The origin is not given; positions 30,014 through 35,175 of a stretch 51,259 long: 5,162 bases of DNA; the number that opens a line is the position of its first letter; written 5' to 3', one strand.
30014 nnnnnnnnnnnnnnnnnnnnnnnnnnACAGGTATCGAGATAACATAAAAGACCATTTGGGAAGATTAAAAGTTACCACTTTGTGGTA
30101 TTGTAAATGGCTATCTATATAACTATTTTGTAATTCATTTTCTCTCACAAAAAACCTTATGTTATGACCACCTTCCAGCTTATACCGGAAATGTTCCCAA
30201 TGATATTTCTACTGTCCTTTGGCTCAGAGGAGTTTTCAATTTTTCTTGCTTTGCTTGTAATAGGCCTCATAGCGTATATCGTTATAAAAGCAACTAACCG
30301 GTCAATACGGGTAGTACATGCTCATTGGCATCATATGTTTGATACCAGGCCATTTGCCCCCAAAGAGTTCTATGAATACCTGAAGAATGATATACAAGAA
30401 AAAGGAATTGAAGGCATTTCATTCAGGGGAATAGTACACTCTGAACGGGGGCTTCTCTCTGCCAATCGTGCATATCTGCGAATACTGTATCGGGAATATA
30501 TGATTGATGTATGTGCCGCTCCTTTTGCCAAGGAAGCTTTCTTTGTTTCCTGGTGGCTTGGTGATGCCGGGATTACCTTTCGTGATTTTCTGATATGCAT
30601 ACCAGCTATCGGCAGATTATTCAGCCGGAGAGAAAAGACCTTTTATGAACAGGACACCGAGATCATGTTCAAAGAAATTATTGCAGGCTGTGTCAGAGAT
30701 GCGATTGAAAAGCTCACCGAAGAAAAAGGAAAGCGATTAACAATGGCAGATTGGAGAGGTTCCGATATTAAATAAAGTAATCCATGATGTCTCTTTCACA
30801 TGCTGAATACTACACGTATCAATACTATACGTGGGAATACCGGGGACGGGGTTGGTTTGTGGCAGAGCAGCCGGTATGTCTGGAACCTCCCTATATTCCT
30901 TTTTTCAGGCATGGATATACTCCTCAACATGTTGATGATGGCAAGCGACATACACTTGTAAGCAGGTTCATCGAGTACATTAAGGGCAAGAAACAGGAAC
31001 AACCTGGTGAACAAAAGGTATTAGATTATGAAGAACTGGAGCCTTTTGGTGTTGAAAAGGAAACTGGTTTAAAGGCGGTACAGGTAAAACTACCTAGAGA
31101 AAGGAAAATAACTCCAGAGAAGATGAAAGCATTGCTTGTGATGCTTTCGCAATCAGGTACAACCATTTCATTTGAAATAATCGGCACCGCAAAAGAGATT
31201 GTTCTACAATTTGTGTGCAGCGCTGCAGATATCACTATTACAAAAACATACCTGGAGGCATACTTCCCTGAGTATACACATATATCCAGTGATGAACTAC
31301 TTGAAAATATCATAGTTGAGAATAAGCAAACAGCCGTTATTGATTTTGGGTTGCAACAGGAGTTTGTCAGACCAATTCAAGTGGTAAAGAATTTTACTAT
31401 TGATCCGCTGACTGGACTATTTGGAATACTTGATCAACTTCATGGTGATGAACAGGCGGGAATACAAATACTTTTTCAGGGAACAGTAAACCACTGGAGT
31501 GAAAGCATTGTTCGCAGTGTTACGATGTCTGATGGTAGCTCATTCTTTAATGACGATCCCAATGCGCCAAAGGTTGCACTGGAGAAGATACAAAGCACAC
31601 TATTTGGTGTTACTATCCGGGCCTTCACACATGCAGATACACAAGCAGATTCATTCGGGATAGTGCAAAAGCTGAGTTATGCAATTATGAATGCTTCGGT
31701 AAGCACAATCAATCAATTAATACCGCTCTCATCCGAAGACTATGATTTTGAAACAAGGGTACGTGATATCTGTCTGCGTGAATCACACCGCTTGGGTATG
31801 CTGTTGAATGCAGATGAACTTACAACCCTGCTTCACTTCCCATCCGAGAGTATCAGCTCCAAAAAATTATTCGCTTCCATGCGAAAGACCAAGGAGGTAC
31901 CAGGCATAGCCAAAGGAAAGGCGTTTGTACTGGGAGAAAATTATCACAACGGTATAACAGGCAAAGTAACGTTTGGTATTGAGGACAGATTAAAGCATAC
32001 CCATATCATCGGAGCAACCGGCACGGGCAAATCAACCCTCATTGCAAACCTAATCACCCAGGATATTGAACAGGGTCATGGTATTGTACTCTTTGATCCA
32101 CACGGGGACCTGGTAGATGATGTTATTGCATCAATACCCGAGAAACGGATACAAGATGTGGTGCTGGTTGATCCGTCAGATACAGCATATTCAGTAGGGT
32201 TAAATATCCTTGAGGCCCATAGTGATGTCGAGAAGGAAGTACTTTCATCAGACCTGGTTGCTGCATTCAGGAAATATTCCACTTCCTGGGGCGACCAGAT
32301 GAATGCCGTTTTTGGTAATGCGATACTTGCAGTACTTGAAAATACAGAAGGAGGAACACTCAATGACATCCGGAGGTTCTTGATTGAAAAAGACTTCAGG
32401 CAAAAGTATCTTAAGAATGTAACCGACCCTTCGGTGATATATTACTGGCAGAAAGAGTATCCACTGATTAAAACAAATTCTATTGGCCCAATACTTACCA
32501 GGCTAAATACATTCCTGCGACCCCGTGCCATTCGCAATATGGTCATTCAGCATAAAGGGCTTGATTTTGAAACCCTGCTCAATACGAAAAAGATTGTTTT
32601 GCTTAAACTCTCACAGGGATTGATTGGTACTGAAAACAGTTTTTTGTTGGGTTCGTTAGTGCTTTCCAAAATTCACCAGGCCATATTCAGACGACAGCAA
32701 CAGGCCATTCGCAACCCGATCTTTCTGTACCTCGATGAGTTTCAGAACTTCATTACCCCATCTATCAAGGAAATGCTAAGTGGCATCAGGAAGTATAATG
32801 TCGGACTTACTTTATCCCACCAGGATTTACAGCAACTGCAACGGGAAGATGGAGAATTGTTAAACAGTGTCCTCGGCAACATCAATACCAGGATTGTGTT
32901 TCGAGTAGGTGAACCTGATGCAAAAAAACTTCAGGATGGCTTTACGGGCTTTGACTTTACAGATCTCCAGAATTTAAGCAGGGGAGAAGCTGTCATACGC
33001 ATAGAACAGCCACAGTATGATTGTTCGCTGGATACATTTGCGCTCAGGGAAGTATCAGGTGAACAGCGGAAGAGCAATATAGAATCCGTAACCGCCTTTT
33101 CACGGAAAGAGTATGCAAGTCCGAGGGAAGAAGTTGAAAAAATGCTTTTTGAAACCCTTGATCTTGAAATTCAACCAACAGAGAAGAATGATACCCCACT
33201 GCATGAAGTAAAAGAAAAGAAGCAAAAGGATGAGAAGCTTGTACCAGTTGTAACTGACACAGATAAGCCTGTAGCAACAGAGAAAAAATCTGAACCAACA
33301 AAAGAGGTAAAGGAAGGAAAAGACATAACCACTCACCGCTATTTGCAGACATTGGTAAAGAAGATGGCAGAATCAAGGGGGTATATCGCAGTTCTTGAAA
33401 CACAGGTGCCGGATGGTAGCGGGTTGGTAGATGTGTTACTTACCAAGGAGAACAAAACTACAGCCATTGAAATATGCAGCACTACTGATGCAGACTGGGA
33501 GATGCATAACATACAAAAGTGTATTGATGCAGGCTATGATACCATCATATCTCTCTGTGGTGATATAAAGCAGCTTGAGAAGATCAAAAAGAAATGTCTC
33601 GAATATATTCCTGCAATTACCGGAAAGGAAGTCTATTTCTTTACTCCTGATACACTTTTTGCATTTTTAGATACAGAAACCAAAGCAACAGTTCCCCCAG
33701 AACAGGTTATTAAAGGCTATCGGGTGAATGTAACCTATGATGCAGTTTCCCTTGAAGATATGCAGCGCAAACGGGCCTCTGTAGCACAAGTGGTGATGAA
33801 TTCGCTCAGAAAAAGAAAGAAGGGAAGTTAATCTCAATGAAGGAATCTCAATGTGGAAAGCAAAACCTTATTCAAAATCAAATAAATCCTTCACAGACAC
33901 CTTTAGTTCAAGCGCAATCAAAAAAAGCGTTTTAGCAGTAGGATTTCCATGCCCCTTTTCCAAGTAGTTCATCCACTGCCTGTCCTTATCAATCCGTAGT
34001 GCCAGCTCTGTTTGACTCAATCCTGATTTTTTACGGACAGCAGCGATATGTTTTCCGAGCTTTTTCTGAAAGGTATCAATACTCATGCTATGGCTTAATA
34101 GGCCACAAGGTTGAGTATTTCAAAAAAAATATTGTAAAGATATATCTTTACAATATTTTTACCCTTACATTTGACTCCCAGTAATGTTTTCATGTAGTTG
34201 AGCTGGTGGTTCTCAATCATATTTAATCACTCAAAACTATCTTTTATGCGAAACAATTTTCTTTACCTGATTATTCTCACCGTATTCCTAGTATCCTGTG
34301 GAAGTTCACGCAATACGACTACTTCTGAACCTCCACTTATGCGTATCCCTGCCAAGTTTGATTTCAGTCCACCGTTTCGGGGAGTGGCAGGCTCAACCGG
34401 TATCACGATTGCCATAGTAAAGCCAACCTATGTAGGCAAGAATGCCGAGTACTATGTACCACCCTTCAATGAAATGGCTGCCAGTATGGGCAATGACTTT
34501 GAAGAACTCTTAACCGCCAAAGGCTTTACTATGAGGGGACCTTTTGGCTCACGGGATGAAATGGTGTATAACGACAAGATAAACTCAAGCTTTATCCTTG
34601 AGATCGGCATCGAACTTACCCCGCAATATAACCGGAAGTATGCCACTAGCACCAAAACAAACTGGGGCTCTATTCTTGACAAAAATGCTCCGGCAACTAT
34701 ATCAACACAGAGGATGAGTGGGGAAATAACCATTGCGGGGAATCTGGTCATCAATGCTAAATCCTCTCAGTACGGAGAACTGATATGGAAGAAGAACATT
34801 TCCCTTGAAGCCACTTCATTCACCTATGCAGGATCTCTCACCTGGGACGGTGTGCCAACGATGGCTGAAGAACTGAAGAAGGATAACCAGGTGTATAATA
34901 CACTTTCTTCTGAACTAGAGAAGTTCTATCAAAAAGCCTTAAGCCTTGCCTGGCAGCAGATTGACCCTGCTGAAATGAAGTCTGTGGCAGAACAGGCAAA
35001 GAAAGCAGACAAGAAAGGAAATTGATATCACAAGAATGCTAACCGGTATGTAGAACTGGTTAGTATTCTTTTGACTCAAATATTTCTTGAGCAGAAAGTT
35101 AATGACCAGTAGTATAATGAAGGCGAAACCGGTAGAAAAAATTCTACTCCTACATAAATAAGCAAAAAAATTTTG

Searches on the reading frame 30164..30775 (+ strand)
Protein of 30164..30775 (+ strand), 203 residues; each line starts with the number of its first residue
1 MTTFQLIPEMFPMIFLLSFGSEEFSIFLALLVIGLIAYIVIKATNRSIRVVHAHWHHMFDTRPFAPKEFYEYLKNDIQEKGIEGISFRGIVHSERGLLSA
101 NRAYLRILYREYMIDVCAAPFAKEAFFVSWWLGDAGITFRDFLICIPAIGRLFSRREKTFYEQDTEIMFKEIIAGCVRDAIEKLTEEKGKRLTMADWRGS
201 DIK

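Call 7: search_protein_families(library=pfam, proteins=[window:30164-30775:+], max_evalue=0.001)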
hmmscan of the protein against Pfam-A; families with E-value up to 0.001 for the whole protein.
window:30164-30775:+ (203 aa): 0 families

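Call 35: search_protein_families(library=pfam, proteins=[window:30164-30775:+], max_evalue=10)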
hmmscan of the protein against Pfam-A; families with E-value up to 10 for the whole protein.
window:30164-30775:+ (203 aa): 1 family
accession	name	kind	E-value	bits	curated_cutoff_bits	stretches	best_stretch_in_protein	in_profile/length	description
PF18422.6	TNFR_16_TM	-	0.15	12.7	25.6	1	28-45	14-31/38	Tumor necrosis factor receptor member 16 trans-membrane domain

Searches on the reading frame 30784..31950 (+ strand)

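Call 35: search_protein_families(library=pfam, proteins=[window:30784-31950:+], max_evalue=10)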
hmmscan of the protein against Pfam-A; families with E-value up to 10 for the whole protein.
window:30784-31950:+ (389 aa): 1 family
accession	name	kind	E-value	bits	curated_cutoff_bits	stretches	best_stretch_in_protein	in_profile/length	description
PF24313.1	Paratox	-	0.22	11.6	27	1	178-206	23-51/59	Paratox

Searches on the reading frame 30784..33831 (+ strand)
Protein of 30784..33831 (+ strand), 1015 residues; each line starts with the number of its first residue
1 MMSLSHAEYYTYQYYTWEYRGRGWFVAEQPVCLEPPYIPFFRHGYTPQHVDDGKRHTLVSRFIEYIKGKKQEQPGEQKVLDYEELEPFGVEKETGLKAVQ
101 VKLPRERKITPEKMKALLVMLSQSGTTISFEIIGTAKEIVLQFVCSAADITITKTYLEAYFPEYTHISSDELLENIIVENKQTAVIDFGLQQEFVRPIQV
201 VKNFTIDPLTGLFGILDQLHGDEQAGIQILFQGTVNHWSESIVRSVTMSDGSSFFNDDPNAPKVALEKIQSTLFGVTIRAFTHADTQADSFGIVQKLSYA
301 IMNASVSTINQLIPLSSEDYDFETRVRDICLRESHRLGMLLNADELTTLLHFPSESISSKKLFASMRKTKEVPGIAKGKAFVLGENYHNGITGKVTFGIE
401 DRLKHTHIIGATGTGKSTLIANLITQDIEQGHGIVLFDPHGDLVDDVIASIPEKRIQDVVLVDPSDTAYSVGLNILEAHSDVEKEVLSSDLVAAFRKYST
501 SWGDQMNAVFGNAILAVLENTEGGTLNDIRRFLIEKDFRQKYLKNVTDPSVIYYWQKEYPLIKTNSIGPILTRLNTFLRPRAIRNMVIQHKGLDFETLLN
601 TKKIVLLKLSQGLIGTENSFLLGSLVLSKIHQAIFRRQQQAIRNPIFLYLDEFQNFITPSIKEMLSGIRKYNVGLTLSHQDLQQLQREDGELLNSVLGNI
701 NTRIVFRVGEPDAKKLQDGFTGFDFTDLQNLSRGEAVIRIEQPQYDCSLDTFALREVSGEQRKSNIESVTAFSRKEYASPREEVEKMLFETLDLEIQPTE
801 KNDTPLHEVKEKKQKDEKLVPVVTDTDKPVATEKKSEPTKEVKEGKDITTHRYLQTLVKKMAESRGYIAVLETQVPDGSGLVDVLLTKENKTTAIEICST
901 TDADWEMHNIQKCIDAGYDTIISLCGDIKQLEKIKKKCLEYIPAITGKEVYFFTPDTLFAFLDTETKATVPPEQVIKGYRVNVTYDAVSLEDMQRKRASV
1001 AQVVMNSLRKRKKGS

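Call 7: search_protein_families(library=pfam, proteins=[window:30784-33831:+], max_evalue=0.001)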
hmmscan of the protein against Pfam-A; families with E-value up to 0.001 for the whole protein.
window:30784-33831:+ (1015 aa): 6 families
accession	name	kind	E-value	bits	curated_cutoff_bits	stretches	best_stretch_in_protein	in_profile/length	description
PF10412.15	TrwB_AAD_bind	-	8.2e-16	58.3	20.5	1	393-716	5-318/387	Type IV secretion-system coupling protein DNA-binding domain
PF02534.20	T4SS-DNA_transf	-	7e-13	48.7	20.1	2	380-476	31-114/468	Type IV secretory system Conjugative DNA transfer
PF01935.23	DUF87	-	1.3e-08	35.7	23.2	1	403-611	23-203/220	Helicase HerA, central domain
PF12696.13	TraG-D_C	-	5.2e-08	33.3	22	1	645-713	1-71/126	TraM recognition site of TraD and TraG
PF13401.12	AAA_22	-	0.00033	21.4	27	0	406-439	8-41/130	AAA domain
PF12846.13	AAA_10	-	0.00059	19.4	27.5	0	398-532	16-149/362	AAA-like domain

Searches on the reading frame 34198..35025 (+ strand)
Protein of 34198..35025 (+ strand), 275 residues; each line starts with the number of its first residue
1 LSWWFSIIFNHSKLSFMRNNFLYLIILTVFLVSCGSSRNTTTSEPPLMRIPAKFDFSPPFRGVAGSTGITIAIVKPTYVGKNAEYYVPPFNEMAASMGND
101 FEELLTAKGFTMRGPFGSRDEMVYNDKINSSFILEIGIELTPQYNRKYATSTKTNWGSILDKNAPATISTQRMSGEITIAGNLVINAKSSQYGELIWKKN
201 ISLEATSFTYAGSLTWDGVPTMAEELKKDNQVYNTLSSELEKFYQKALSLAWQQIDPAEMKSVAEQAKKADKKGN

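Call 7: search_protein_families(library=pfam, proteins=[window:34198-35025:+], max_evalue=0.001)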
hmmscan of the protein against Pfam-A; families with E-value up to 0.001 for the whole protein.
window:34198-35025:+ (275 aa): 0 families

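Call 35: search_protein_families(library=pfam, proteins=[window:34198-35025:+], max_evalue=10)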
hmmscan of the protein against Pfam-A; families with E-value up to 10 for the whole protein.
window:34198-35025:+ (275 aa): 0 families
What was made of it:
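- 34198..35025 (+): Lipoprotein-like ORF (…LVSCGSS). A possible occasional accessory; membership is uncertain. No family match (calls 7, 35).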
